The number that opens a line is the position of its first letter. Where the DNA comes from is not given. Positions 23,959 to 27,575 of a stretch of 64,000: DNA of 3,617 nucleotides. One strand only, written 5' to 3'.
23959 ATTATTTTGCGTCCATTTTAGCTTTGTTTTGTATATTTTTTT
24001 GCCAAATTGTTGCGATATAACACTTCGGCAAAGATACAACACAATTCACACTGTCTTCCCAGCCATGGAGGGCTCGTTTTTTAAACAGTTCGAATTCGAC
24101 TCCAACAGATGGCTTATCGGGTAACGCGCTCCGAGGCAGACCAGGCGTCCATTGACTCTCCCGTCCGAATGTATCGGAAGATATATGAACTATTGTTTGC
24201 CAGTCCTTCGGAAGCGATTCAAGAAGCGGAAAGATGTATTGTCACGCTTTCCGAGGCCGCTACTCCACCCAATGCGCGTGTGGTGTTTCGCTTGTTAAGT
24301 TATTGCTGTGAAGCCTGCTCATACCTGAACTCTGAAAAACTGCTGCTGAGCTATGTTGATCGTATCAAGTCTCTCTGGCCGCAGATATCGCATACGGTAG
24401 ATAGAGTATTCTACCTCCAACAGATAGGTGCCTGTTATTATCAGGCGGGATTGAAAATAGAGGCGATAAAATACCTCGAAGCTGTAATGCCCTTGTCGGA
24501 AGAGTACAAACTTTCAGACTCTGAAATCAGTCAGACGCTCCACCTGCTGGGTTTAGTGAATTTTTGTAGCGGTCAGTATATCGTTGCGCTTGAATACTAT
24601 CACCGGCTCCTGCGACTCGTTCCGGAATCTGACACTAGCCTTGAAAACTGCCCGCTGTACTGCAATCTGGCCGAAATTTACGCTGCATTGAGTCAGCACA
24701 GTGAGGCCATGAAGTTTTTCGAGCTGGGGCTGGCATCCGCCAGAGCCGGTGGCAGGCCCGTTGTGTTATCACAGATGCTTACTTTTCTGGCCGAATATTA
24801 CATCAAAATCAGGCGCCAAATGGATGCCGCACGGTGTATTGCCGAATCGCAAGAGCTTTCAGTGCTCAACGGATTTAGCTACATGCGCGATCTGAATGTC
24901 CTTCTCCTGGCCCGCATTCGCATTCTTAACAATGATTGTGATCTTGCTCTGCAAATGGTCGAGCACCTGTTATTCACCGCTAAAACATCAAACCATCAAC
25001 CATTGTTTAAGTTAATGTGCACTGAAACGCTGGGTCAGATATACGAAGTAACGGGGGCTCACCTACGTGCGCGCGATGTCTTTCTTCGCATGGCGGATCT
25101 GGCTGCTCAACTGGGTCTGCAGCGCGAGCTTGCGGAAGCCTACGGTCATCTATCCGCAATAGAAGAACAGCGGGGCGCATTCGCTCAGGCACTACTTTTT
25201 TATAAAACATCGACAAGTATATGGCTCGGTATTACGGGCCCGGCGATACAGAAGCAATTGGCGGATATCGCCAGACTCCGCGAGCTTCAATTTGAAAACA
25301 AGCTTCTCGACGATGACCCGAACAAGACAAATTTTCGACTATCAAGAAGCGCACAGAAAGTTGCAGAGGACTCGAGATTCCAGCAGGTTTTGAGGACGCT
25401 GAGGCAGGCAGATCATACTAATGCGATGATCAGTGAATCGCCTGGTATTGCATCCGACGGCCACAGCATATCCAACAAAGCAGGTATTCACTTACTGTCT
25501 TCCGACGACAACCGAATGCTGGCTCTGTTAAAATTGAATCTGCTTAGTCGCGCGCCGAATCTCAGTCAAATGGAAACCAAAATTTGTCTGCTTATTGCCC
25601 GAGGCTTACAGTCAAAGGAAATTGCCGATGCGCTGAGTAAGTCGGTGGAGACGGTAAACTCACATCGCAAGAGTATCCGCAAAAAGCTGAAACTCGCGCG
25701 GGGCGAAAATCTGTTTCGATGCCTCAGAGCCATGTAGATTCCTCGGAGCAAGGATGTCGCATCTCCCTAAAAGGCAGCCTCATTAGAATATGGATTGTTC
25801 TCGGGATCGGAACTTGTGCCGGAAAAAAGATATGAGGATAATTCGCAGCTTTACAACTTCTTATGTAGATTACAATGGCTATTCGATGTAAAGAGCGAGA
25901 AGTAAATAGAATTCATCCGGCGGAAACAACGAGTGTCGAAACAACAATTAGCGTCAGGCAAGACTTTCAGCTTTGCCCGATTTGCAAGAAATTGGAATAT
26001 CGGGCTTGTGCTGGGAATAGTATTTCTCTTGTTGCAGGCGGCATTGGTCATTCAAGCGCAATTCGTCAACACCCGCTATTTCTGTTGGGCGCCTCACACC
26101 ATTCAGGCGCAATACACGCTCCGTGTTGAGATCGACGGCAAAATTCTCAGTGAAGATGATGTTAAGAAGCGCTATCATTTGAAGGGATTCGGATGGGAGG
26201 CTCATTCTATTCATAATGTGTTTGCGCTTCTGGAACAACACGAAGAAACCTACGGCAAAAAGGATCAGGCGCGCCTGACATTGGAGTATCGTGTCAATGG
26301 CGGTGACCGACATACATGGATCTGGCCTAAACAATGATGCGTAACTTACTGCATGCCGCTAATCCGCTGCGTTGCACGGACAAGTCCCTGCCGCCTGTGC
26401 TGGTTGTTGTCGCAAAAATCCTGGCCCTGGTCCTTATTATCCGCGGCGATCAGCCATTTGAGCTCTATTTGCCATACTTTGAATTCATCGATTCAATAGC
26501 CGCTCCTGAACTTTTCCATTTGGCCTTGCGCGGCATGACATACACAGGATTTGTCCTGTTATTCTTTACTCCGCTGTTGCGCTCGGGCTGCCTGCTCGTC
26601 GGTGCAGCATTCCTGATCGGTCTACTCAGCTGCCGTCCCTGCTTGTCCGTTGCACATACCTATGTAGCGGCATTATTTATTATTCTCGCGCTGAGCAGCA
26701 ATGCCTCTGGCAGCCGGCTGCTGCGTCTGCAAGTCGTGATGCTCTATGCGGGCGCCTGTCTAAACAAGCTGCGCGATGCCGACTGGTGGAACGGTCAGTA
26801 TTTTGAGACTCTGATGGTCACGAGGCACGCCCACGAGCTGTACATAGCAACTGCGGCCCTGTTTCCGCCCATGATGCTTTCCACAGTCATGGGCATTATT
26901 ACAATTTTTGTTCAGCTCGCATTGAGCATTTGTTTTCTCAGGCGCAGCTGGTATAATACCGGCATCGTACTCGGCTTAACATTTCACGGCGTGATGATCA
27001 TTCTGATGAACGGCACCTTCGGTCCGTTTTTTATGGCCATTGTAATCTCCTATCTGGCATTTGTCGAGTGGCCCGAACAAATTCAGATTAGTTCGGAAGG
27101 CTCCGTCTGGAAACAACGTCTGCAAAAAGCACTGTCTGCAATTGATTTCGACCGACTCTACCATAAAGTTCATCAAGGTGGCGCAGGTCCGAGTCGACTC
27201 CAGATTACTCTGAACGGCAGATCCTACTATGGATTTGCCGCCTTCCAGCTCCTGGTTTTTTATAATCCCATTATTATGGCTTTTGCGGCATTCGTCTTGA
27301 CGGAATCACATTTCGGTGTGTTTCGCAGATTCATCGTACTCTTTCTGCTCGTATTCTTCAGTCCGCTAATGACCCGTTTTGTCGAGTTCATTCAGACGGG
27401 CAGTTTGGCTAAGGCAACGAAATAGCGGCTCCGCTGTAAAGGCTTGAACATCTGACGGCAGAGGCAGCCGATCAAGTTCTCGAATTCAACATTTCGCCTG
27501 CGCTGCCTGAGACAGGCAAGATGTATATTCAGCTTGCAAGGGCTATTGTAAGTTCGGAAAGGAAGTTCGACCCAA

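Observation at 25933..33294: Cluster A: candidate lipid-linked glycosylation / envelope-modification locus with methylation and hydroxyacid chemistry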

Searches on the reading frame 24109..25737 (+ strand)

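Call 4: search_protein_families(library=pfam, proteins=[window:24109-25737:+], max_evalue=0.01)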
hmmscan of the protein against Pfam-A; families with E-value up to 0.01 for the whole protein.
window:24109-25737:+ (542 aa): 9 families
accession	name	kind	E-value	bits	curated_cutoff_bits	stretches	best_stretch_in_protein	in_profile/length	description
PF13424.12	TPR_12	-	3.2e-15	56.5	30.1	3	140-212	2-76/77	Tetratricopeptide repeat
PF07719.23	TPR_2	-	1.5e-10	40.8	27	1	143-173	3-33/34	Tetratricopeptide repeat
PF00196.25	GerE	-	5.4e-10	39.2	23.5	1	484-530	2-48/57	Bacterial regulatory proteins, luxR family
PF00515.34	TPR_1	-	1.6e-06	28.1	27.8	0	183-206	3-26/34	Tetratricopeptide repeat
PF17874.7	TPR_MalT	-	4e-06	26.8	45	1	140-290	80-231/336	MalT-like TPR region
PF13181.12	TPR_8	-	0.00013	22.3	25.7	0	183-208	3-28/34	Tetratricopeptide repeat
PF13374.12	TPR_10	-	0.00073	19.9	27.5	0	184-212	5-33/42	Tetratricopeptide repeat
PF13428.12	TPR_14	-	0.0028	18.6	23.5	0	144-176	4-36/44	Tetratricopeptide repeat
PF08281.18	Sigma70_r4_2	-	0.0053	16.8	25.7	0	499-527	26-54/54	Sigma-70, region 4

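Call 5: search_protein_families(library=ncbifam, proteins=[window:24109-25737:+], max_evalue=0.01)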
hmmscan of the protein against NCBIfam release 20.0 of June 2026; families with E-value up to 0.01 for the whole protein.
window:24109-25737:+ (542 aa): 21 families
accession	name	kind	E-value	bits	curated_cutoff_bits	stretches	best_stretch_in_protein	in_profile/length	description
NF052445.1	RespRegMctR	equivalog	1.2e-09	37.9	300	1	473-537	133-197/205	two-component system response regulator MctR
NF053520.1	HK_Porph_FimS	equivalog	2.8e-07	29.2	600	1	112-250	96-233/618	sensor histidine kinase FimS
TIGR03541.1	reg_near_HchA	equivalog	3.7e-06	26.6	215.6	1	472-530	159-217/232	PA1136 family autoinducer-binding transcriptional regulator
NF007018.1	PRK09483.1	equivalog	8.2e-06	25.6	280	1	457-530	119-194/217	UvrY/SirA/GacA family response regulator transcription factor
NF053720.1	NsdA_fam_reg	subfamily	1.3e-05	24.9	75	1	141-249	201-309/432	NsdA family TPR-like regulatory protein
NF040749.1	tetrathio_RR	equivalog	3.7e-05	23.5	290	1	479-535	128-184/191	tetrathionate respiration response regulator TtrR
NF011896.0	PRK15369.1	equivalog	3.7e-05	23.4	242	1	481-540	146-205/211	two component system response regulator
NF041232.1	BagY_FevT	exception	0.00034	19.6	700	1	478-533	290-346/367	LuxR family transcriptional regulator BagY/FevT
NF007561.1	PRK10188.1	equivalog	0.00057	19.3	350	1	479-528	174-223/240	quorum-sensing transcriptional regulator SdiA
NF047608.1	LIC13292_fam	subfamily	0.0006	20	200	1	482-526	100-144/166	LIC13292 family transcriptional regulator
NF052366.1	photon_PedR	equivalog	0.0008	19.5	120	1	484-528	2-46/74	photosynthetic electron transport-dependent transcriptional regulator PedR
NF002725.1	PRK02603.1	equivalog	0.00083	19.4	143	1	109-204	37-136/173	photosystem I assembly protein Ycf3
NF007935.0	PRK10651.1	equivalog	0.001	18.3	250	1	483-529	154-200/216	two-component system response regulator NarL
TIGR02937.1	sigma70-ECF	superfamily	0.0013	18.4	42.9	1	465-528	98-162/165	sigma-70 family RNA polymerase sigma factor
NF007685.0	PRK10360.1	equivalog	0.0022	17.8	258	1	481-534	134-187/196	response regulator transcription factor UhpA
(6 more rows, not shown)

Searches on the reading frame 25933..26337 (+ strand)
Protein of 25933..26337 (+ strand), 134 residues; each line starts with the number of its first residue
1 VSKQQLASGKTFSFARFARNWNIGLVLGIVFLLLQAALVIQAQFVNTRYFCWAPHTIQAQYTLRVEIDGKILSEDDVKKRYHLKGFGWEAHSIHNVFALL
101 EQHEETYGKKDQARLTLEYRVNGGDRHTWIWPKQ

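Call 4: search_protein_families(library=pfam, proteins=[window:25933-26337:+], max_evalue=0.01)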
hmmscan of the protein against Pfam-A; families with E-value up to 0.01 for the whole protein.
window:25933-26337:+ (134 aa): 0 families

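Call 5: search_protein_families(library=ncbifam, proteins=[window:25933-26337:+], max_evalue=0.01)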
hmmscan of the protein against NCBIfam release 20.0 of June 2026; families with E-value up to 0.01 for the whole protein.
window:25933-26337:+ (134 aa): 0 families

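Call 36: search_protein_families(library=pfam, proteins=[window:25933-26337:+], max_evalue=1)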
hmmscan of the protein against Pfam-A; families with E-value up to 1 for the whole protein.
window:25933-26337:+ (134 aa): 0 families

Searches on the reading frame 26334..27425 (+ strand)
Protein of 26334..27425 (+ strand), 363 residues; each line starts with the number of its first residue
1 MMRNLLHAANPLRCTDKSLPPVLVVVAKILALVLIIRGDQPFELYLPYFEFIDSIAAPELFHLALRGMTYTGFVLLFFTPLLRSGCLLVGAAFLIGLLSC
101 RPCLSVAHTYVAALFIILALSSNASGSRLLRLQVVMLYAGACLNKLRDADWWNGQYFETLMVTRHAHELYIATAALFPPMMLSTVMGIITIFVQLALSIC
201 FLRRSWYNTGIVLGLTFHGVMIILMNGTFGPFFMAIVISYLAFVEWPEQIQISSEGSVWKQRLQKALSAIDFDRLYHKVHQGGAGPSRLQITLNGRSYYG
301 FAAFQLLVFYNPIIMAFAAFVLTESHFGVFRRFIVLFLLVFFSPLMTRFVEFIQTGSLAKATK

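Call 4: search_protein_families(library=pfam, proteins=[window:26334-27425:+], max_evalue=0.01)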
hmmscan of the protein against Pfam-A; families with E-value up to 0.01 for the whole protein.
window:26334-27425:+ (363 aa): 0 families

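Call 5: search_protein_families(library=ncbifam, proteins=[window:26334-27425:+], max_evalue=0.01)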
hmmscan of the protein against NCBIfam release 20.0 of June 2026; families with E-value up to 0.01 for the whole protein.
window:26334-27425:+ (363 aa): 1 family
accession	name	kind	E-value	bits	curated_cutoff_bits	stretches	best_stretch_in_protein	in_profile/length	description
TIGR04033.1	export_SdpB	subfamily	0.0023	17.6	178.4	1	129-238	156-265/276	sporulation-delaying protein SdpB family protein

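Call 36: search_protein_families(library=pfam, proteins=[window:26334-27425:+], max_evalue=1)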
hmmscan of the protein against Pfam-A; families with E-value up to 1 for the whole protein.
window:26334-27425:+ (363 aa): 1 family
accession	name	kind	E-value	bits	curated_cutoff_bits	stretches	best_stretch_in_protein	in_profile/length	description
PF20444.3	DUF6703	-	0.027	14.8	23.8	1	203-248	49-95/122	Family of unknown function (DUF6703)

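Call 50: search_solved_structures(query=window:26334-27425:+, max_evalue=10)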
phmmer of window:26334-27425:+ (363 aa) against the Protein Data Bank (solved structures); distinct sequences matched with E-value up to 10: 0.

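Call 51: list_cluster_members(proteins=[P0001, P0006, window:26334-27425:+, window:25933-26337:+, window:30229-31014:+, window:29304-30257:+])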
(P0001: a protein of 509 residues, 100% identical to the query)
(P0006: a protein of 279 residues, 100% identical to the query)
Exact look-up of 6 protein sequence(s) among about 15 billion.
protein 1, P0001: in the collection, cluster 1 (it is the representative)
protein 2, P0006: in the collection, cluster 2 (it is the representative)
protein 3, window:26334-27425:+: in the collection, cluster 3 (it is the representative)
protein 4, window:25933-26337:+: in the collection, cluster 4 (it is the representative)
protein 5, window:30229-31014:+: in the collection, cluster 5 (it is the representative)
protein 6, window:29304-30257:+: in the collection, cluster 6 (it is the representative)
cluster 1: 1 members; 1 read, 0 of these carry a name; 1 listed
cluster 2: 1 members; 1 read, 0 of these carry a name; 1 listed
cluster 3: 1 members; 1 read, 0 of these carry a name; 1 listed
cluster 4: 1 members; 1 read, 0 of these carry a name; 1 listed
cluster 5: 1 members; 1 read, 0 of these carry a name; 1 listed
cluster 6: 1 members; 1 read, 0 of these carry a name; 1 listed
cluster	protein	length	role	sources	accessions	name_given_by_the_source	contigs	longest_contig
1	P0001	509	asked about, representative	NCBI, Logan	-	-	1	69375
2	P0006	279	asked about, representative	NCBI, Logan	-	-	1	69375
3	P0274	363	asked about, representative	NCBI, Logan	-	-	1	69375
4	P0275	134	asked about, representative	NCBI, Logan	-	-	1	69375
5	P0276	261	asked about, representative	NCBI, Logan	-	-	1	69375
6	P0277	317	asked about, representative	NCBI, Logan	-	-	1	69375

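Call 52: find_related_loci(query=window:26334-27425:+, collection=metagenome_contigs, flank=8000)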
Query window:26334-27425:+ (363 aa) in metagenome_contigs; peptide patterns used: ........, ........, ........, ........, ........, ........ (x = any residue, [..] = any of these).
89 stretches matched a pattern; 2 encode a relative of the query (tblastn E <= 1e-3); 2 distinct loci.
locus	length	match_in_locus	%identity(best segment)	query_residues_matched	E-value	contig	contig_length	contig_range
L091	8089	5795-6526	46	10-253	4e-72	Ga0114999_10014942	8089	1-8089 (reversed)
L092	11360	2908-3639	46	10-253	4e-72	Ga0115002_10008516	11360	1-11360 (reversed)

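Call 55: search_protein_families(library=pfam, proteins=[L092:3821-5209:-, L092:5296-7278:+, L092:7288-8082:-, L092:8167-9495:-, L092:9508-11340:-, L092:2635-3816:+, L092:2420-2878:+], max_evalue=0.01)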
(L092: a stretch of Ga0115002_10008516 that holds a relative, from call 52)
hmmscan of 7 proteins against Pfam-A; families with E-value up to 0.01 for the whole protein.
L092:3821-5209:- (462 aa): 1 family
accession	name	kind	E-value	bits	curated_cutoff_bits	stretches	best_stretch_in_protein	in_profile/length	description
PF13231.12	PMT_2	-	0.0039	17.8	26.1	1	79-176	62-155/160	Dolichyl-phosphate-mannose-protein mannosyltransferase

L092:5296-7278:+ (660 aa): 3 families
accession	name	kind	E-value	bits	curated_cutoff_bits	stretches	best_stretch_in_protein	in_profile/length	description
PF00593.30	TonB_dep_Rec_b-barrel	-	7.1e-13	49.6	27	1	157-558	43-353/436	TonB dependent receptor-like, beta-barrel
PF14905.12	OMP_b-brl_3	-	1.8e-11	44.2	27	1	258-634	20-390/408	Outer membrane protein beta-barrel family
PF07715.20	Plug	-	0.00012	22.9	23.9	1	16-67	46-96/107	TonB-dependent Receptor Plug Domain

L092:7288-8082:- (264 aa): 4 families
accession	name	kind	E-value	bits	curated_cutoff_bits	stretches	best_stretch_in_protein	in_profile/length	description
PF13085.11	Fer2_3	-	4e-34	117.3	27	1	35-138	2-106/107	2Fe-2S iron-sulfur cluster binding domain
PF13534.11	Fer4_17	-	2.3e-10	41.3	22.2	1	174-247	1-61/61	4Fe-4S dicluster domain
PF13183.11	Fer4_8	-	1.1e-09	39.1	27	1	172-246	2-68/68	4Fe-4S dicluster domain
PF13237.11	Fer4_10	-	4.2e-08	33.4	25.5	1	174-243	8-53/53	4Fe-4S dicluster domain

L092:8167-9495:- (442 aa): 2 families
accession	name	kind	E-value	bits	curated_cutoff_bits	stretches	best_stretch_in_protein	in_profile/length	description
PF00924.24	MS_channel_2nd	-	9.5e-14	51.7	20.2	1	258-328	2-67/68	Mechanosensitive ion channel, beta-domain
PF21082.3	MS_channel_3rd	-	6.8e-12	46.1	21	1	337-420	2-88/88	Mechanosensitive ion channel MscS, C-terminal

L092:9508-11340:- (610 aa): 2 families
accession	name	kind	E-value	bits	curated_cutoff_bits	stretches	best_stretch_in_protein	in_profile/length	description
PF07940.18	Hepar_II_III_C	-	1.2e-61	208.7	24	1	353-602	2-236/237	Heparinase II/III-like, C-terminal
PF16889.11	Hepar_II_III_N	-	0.0034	17.2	22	1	176-304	148-280/340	Heparinase II/III N-terminus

L092:2635-3816:+ (393 aa): 0 families

L092:2420-2878:+ (152 aa): 0 families

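Call 58: search_solved_structures(query=A3, max_evalue=10, show_alignments=2)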
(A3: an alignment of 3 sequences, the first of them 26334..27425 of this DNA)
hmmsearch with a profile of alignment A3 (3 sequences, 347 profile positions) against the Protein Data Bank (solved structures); distinct sequences matched with E-value up to 10: 0.
